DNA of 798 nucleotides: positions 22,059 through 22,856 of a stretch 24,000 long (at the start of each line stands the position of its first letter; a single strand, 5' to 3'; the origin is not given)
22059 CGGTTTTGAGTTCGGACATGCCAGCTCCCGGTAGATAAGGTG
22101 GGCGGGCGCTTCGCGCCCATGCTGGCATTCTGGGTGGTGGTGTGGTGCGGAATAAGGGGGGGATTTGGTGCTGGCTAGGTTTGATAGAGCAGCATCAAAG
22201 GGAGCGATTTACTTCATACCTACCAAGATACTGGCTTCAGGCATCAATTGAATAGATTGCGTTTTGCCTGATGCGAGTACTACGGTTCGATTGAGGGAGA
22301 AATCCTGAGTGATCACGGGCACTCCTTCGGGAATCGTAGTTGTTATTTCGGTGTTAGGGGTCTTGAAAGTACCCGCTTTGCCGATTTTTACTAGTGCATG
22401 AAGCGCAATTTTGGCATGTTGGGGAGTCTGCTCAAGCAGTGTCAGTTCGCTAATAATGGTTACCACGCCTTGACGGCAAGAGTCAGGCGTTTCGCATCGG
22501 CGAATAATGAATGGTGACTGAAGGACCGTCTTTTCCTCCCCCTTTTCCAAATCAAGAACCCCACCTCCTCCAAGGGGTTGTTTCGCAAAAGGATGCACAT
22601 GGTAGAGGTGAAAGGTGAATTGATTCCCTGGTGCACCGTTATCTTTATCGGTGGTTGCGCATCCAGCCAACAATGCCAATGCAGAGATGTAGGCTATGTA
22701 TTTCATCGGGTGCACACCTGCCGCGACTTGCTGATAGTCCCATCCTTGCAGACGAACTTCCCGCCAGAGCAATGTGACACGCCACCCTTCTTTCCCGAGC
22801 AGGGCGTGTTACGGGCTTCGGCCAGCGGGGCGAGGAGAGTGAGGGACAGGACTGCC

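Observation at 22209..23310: Autonomous three-gene envelope cassette (120-aa cytoplasmic protein, cationic 4-Cys secreted peptide, lipoprotein) embedded in the tail operon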

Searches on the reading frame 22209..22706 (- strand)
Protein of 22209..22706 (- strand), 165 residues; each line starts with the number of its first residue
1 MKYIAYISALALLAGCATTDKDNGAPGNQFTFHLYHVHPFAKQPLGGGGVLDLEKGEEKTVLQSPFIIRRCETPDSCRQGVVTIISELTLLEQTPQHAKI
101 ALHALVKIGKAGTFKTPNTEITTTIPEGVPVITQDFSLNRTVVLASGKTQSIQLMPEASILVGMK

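Call 5: search_protein_families(library=pfam, proteins=[window:22209-22706:-], max_evalue=1)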
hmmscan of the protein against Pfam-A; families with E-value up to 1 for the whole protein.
window:22209-22706:- (165 aa): 2 families
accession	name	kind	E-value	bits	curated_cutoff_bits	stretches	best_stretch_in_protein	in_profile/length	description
PF08139.17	LPAM_1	-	0.013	16.3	20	1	2-17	3-18/18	Prokaryotic membrane lipoprotein lipid attachment site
PF18200.7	Big_11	-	0.029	14.8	25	1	105-139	44-78/87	Bacterial Ig-like domain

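Call 6: search_protein_families(library=phrogs, proteins=[window:22209-22706:-], max_evalue=1)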
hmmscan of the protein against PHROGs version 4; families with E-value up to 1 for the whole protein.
window:22209-22706:- (165 aa): 1 family
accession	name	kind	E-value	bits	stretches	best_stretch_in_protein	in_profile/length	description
phrog_34243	-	unknown function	0.35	12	1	54-120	19-76/78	-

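Call 7: search_protein_families(library=ncbifam, proteins=[window:22209-22706:-], max_evalue=1)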
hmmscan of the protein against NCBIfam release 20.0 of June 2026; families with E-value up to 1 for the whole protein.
window:22209-22706:- (165 aa): 4 families
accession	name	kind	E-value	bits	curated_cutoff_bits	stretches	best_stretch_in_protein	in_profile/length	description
NF038215.1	acineto_lipo_PV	hypoth_equivalog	0.0013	18.4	33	1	114-140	24-50/55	NF038215 family lipoprotein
NF040598.1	Ala_zip_lipo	subfamily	0.031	14.8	43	1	2-21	4-23/90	Lpp/OprI family alanine-zipper lipoprotein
NF010433.1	PRK13859.1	equivalog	0.074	12.8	60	1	1-30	1-29/55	type IV secretion system lipoprotein VirB7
NF041529.1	LvhB7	equivalog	0.18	11.5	70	1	1-30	1-29/45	T4SS-associated protein LvhB7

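Call 8: search_protein_families(library=padloc, proteins=[window:22209-22706:-], max_evalue=1)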
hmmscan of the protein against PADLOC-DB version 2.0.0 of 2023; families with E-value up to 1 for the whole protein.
window:22209-22706:- (165 aa): 0 families

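Call 11: find_encoding_contigs(protein=window:22209-22706:-, flank=10000, max_places=10)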
Protein window:22209-22706:- (165 aa): 1 contig read that carries it; 1 place shown.
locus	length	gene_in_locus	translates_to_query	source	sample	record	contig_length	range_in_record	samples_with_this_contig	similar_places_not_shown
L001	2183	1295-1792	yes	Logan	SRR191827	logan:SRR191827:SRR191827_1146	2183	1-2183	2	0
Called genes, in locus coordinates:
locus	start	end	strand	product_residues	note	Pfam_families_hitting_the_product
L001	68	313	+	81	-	PF04014:MazE_antitoxin (weak)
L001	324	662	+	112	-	PF02452:PemK_toxin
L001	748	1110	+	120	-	-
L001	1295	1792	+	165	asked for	-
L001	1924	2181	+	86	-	?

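Call 12: find_homologous_proteins(query=window:22209-22706:-)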
Query window:22209-22706:- (165 aa): 2 proteins with E <= 0.001 among 119 candidates.
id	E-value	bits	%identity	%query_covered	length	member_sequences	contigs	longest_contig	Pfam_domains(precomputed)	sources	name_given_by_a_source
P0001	2.1e-68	247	68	100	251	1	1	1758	-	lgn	-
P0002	5.1e-64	233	99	68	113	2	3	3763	-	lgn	-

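Call 15: find_encoding_contigs(protein=P0001, flank=10000)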
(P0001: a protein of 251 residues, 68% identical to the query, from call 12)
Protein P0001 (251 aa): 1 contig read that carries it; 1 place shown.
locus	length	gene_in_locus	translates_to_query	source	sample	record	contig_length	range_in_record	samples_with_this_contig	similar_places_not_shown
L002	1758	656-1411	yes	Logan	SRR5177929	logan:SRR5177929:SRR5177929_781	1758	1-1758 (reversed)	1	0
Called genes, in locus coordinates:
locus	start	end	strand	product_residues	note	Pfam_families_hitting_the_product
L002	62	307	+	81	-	PF04014:MazE_antitoxin (weak)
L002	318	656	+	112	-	PF02452:PemK_toxin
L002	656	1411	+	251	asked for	-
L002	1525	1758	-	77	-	?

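Call 17: find_encoding_contigs(protein=P0002, flank=10000)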
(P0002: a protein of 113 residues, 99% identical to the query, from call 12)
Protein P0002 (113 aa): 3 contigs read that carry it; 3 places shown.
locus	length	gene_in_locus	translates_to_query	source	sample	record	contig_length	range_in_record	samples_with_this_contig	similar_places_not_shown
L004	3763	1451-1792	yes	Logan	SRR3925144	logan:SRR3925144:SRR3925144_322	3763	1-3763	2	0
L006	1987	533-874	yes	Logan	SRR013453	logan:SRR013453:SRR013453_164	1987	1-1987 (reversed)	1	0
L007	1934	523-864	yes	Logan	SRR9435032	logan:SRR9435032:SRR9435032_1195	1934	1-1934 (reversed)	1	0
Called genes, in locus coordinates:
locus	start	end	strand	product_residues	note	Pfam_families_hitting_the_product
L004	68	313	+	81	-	PF04014:MazE_antitoxin (weak)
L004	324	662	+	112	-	PF02452:PemK_toxin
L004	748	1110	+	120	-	-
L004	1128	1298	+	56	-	PF27300:YdcA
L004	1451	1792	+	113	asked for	-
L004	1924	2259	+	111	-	-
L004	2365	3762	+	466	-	?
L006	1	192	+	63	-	?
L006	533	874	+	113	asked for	-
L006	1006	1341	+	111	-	-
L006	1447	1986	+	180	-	?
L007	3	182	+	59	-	?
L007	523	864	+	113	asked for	-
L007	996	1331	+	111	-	-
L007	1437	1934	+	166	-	?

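Call 32: predict_structure(protein=window:22209-22706:-)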
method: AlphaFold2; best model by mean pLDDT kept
length: 165 residues; sequences in the alignment: 1
mean_pLDDT: 35.4   pTM: 0.26
mean pLDDT of the five models: 35.4, 32.6, 31.1, 30.7, 28.4
residues with pLDDT >= 90: 0; 70-90: 0; 50-70: 0; < 50: 165
segments of 3 or more residues with pLDDT < 50: 1-165
pLDDT, mean of each block of 10 residues (from residue 1): 26 34 36 34 30 30 32 42 40 36 33 35 42 38 41 41 31
secondary structure, 60 per line:
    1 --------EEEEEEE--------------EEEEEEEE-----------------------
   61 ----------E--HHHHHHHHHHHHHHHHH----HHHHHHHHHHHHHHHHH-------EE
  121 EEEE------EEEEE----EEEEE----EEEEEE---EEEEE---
elements in order: E9-15 E30-37 H74-90 H95-111 E119-124 E131-135 E140-144 E149-154 E158-162

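Call 33: search_protein_representatives(protein=window:22209-22706:-)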
Query: 165 residues. Proteins with E-value up to 0.001 (for the whole library): 7; up to 1e-10: 4; up to 1e-30: 2. The best 7 are listed.
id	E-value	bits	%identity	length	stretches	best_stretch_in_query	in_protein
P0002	1.6e-64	232.7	99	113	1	53-165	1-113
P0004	8.5e-35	136.1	46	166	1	1-165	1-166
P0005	3.1e-27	111.6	42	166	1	1-162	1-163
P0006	1.6e-22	96.2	47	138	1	63-165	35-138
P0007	5.8e-07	45.7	33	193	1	7-154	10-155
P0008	4.7e-06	42.8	26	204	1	9-152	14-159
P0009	1.1e-05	41.6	25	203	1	9-159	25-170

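Call 37: find_homologous_proteins(query=A1, max_evalue=0.01)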
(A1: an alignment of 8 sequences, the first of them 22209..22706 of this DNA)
Query A1 (8 sequences) (165 aa, profile of the alignment): 17 proteins with E <= 0.01 among 4906 candidates.
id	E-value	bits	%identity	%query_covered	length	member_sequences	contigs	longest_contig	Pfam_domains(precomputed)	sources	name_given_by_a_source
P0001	2.3e-61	224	68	100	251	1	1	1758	-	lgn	-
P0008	7.2e-58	213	27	88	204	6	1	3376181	-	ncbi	ncbi:hypothetical protein [Paraburkholderia xenovorans]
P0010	9.8e-56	206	28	88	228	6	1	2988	-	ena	-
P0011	5.6e-55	204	29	85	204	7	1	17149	-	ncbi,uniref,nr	ncbi:hypothetical protein [Paraburkholderia gardini]|uniref:Uncharacterized protein n=1 Tax=Paraburk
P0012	3.5e-54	201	27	88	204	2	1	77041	-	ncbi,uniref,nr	ncbi:hypothetical protein [Caballeronia sp. GAOx1]|uniref:hypothetical protein n=1 Tax=Caballeronia 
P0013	4.0e-53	198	27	88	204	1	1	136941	-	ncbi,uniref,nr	ncbi:hypothetical protein [Caballeronia sp. AZ7_KS35]|uniref:hypothetical protein n=1 Tax=Caballeron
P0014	8.4e-53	197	26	88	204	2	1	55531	-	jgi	jgi:hypothetical protein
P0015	8.9e-52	193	25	88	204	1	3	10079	-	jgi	jgi:hypothetical protein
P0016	1.0e-51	193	24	88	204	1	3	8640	-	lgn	-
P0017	1.5e-51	192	24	88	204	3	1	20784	-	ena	-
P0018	1.1e-49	186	24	86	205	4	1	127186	-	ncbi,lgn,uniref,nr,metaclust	ncbi:hypothetical protein AWB75_04163 [Caballeronia catudaia]|uniref:Lipoprotein n=1 Tax=Caballeroni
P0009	1.9e-49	186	25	92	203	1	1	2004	-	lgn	-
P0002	3.7e-45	172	99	68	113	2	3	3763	-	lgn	-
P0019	1.2e-41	160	26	82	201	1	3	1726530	-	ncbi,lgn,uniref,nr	ncbi:hypothetical protein CBA19CS22_39010 [Caballeronia novacaledonica]|uniref:Uncharacterized prote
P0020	2.1e-33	133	22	53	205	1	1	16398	-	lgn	-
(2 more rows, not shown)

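Call 38: find_encoding_contigs(protein=P0008, flank=6000, max_places=3)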
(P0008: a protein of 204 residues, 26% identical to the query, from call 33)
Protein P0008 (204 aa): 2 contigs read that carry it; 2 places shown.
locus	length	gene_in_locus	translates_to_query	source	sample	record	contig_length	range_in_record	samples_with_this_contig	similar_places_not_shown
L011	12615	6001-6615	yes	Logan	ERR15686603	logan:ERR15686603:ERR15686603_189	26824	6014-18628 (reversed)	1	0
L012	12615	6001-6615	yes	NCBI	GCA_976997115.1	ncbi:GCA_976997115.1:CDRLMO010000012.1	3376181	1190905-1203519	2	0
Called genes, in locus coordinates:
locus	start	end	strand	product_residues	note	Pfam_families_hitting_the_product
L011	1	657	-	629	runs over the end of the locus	PF00890:FAD_binding_2, PF01266:DAO, PF03486:HI0933_like (weak), PF07992:Pyr_redox_2 (faint), PF12831:FAD_oxidored, PF13450:NAD_binding_8 (weak)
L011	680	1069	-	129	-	PF02627:CMD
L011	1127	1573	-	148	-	PF02627:CMD (weak)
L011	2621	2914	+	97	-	PF13546:DDE_5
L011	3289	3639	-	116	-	-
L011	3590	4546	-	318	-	PF11740:KfrA_N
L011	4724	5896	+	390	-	PF00589:Phage_integrase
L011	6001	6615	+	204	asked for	-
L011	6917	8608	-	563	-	-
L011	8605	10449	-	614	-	-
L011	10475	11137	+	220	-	-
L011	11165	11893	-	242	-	PF20247:DUF6602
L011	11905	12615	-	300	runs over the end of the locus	PF18144:SMODS, PF01909:NTP_transf_2 (weak)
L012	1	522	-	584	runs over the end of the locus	PF00890:FAD_binding_2, PF01266:DAO, PF03486:HI0933_like (weak), PF07992:Pyr_redox_2 (faint), PF12831:FAD_oxidored, PF13450:NAD_binding_8 (weak)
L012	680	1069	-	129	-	PF02627:CMD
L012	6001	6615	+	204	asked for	-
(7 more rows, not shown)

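Call 39: find_encoding_contigs(protein=P0018, flank=6000, max_places=3)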
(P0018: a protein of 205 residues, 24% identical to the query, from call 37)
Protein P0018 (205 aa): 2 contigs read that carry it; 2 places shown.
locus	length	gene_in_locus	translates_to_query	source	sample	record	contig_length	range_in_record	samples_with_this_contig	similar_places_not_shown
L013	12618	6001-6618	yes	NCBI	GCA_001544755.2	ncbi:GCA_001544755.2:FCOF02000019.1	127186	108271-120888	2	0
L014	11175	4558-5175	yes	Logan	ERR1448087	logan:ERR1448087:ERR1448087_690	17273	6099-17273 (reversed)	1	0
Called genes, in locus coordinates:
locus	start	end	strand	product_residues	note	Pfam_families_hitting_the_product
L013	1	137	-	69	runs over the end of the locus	-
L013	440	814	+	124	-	-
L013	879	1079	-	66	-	-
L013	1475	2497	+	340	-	PF13384:HTH_23 (faint), PF13936:HTH_38, PF00665:rve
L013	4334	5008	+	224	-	-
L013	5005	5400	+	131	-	-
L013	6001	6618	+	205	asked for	-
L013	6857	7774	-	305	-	-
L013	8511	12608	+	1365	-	PF07693:KAP_NTPase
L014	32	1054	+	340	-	PF13384:HTH_23 (faint), PF13936:HTH_38, PF00665:rve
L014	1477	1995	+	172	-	-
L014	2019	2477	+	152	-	-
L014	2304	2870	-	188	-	-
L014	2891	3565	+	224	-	-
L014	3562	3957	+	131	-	-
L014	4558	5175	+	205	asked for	-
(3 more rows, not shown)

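Call 40: find_encoding_contigs(protein=P0004, flank=6000, max_places=3)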
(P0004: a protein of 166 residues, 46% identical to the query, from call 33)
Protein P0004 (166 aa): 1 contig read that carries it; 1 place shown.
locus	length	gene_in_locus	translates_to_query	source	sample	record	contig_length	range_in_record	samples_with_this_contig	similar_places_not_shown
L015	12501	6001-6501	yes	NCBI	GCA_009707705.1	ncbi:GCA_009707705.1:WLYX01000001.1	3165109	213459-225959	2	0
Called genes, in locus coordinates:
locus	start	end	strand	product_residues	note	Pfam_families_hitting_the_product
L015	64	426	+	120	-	PF03259:Robl_LC7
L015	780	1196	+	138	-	-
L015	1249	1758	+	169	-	-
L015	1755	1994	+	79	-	-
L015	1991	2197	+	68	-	-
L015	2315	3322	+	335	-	-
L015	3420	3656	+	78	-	-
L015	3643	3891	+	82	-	-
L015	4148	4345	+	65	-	-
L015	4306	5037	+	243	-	-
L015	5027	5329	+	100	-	-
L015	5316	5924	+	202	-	-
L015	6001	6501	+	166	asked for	-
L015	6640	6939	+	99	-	-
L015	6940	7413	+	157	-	PF10123:Mu-like_Pro_N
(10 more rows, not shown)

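Call 67: predict_structure(alignment_id=A4)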
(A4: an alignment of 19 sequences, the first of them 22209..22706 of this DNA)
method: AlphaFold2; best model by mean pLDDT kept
length: 165 residues; sequences in the alignment: 19
mean_pLDDT: 85.3   pTM: 0.74
mean pLDDT of the five models: 85.3, 85.1, 84.6, 83.8, 82.8
residues with pLDDT >= 90: 109; 70-90: 29; 50-70: 9; < 50: 18
segments of 3 or more residues with pLDDT < 50: 1-8, 17-24
pLDDT, mean of each block of 10 residues (from residue 1): 46 48 61 85 82 92 93 95 96 93 97 90 96 97 95 94 93
secondary structure, 60 per line:
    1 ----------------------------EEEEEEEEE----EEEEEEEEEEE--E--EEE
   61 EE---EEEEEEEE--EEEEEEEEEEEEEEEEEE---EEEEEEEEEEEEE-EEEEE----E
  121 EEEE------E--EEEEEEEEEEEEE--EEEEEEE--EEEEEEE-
elements in order: E29-37 E42-52 E58-62 E66-73 E76-93 E97-109 E111-115 E120-124 E134-146 E149-155 E158-164

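Call 71: fold_search(model_id=the predicted structure, library=pdb)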
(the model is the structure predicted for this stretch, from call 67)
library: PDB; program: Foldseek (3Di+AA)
matches with E <= 10: 497; with E <= 0.001: 0
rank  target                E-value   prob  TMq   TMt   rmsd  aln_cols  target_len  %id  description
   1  9kgy_A                1.0e-01  0.75  0.29  0.35   9.2       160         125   12  Crystal structure of a de novo designed monomeric mainly-beta protein B10 (orthorhombic) (released 2025-07-02)
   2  4rlc                  1.2e-01  0.77  0.32  0.37  10.0       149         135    9  Crystal structure of the N-terminal beta-barrel domain of Pseudomonas aeruginosa OprF (released 2015-04-22)
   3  1zse_A                1.6e-01  0.44  0.21  0.26  11.3       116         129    9  RNA stemloop from bacteriophage Qbeta complexed with an N87S mutant MS2 Capsid (released 2006-05-09)
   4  6rrt_A                1.6e-01  0.63  0.24  0.29  11.2       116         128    9  T=4 MS2 Virus-like-particle (released 2020-07-08)
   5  6q15_A                1.6e-01  0.54  0.31  0.12  23.0       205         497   10  Structure of the Salmonella SPI-1 injectisome needle complex (released 2019-10-23)
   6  1aq3_A                1.7e-01  0.60  0.24  0.29  11.4       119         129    8  BACTERIOPHAGE MS2 CAPSID PROTEIN/RNA COMPLEX (released 1997-12-24)
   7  3aae_F                1.7e-01  0.33  0.22  0.16  16.8       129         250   13  Crystal structure of Actin capping protein in complex with CARMIL fragment (released 2010-11-17)
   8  9a2m_MODEL_1_A        1.7e-01  0.33  0.25  0.15  19.0       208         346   10  Model of E. coli OmpA by in-cell photo-crosslinking MS and deep learning (released 2023-02-24)
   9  7ah9_5J               1.8e-01  0.72  0.34  0.13  21.9       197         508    8  Substrate-engaged type 3 secretion system needle complex from Salmonella enterica typhimurium - SpaR state 1 (released 2021-03-17)
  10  7ah9_5B               2.0e-01  0.69  0.34  0.13  23.2       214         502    9  Substrate-engaged type 3 secretion system needle complex from Salmonella enterica typhimurium - SpaR state 1 (released 2021-03-17)
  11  7t5q_J                2.0e-01  0.51  0.26  0.16  15.7       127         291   12  Cryo-EM Structure of a Transition State of Arp2/3 Complex Activation (released 2023-06-14)
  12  3aaa_B                2.0e-01  0.44  0.25  0.18  16.9       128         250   12  Crystal Structure of Actin capping protein in complex with V-1 (released 2010-08-04)
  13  5tcq_A                2.0e-01  0.28  0.26  0.15  21.3       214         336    9  Near-atomic resolution cryo-EM structure of the Salmonella SPI-1 type III secretion injectisome secretin InvG (released 2016-12-21)
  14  5tcr_A                2.0e-01  0.28  0.26  0.11  21.3       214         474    9  Atomic model of the Salmonella SPI-1 type III secretion injectisome basal body proteins InvG, PrgH, and PrgK (released 2016-12-21)
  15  2ms2_A                2.1e-01  0.54  0.23  0.28  11.2       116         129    8  THE REFINED STRUCTURE OF BACTERIOPHAGE MS2 AT 2.8 ANGSTROMS RESOLUTION (released 1995-01-26)
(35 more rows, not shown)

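Call 74: fold_search(model_id=the predicted structure, library=viral)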
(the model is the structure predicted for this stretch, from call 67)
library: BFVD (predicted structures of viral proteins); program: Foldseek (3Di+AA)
matches with E <= 10: 678; with E <= 0.001: 0
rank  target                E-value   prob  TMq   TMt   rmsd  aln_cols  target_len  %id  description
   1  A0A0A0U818            4.3e-02  0.47  0.22  0.05  15.5       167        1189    8  (no name in the UniProt tables at hand)
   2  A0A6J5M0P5            5.3e-02  0.08  0.11  0.12  17.5       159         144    8  Uncharacterized protein [uncultured Caudovirales phage]
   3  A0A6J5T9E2            9.6e-02  0.28  0.24  0.18  18.6       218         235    6  Outer membrane protein beta-barrel [uncultured Caudovirales phage]
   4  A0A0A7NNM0            1.4e-01  0.11  0.16  0.09  24.4       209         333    8  Uncharacterized protein [Lactobacillus phage LfeInf]
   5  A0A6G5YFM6            1.5e-01  0.12  0.14  0.11  21.8       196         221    8  (no name in the UniProt tables at hand)
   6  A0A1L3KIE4            1.6e-01  0.63  0.24  0.29  11.2       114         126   11  Capsid protein [Hubei levi-like virus 6]
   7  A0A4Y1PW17            1.7e-01  0.21  0.23  0.24  18.5       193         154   11  (no name in the UniProt tables at hand)
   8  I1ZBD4                1.8e-01  0.12  0.17  0.08  19.1       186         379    9  (no name in the UniProt tables at hand)
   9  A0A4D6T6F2            1.8e-01  0.11  0.16  0.18  15.6       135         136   12  Uncharacterized protein [Gordonia phage Fairfaxidum]
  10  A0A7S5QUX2            1.9e-01  0.07  0.12  0.14  14.8       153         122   11  (no name in the UniProt tables at hand)
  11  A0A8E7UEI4            2.0e-01  0.44  0.23  0.21  10.4       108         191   13  P4 [Barleria polerovirus 1]
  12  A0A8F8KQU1            2.1e-01  0.13  0.19  0.19  18.2       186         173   10  Uncharacterized protein [Clandestinovirus]
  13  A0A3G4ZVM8            2.1e-01  0.10  0.14  0.09  16.5       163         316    8  Alginate lyase 2 domain-containing protein [Edafosvirus sp.]
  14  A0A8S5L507            2.2e-01  0.54  0.24  0.29  12.6       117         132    7  Coat protein [ssRNA phage SRR5467091_5]
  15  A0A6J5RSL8            2.6e-01  0.08  0.14  0.08  23.5       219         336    9  Concanavalin A-like lectin/glucanases superfamily [uncultured Caudovirales phage]
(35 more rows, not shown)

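Call 91: find_related_loci(query=window:22209-22706:-, collection=viral_contigs, flank=6000)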
Query window:22209-22706:- (165 aa) in viral_contigs; peptide patterns used: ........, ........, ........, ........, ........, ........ (x = any residue, [..] = any of these).
8 stretches matched a pattern, but none encodes a relative of the query by tblastn (E <= 1e-3).
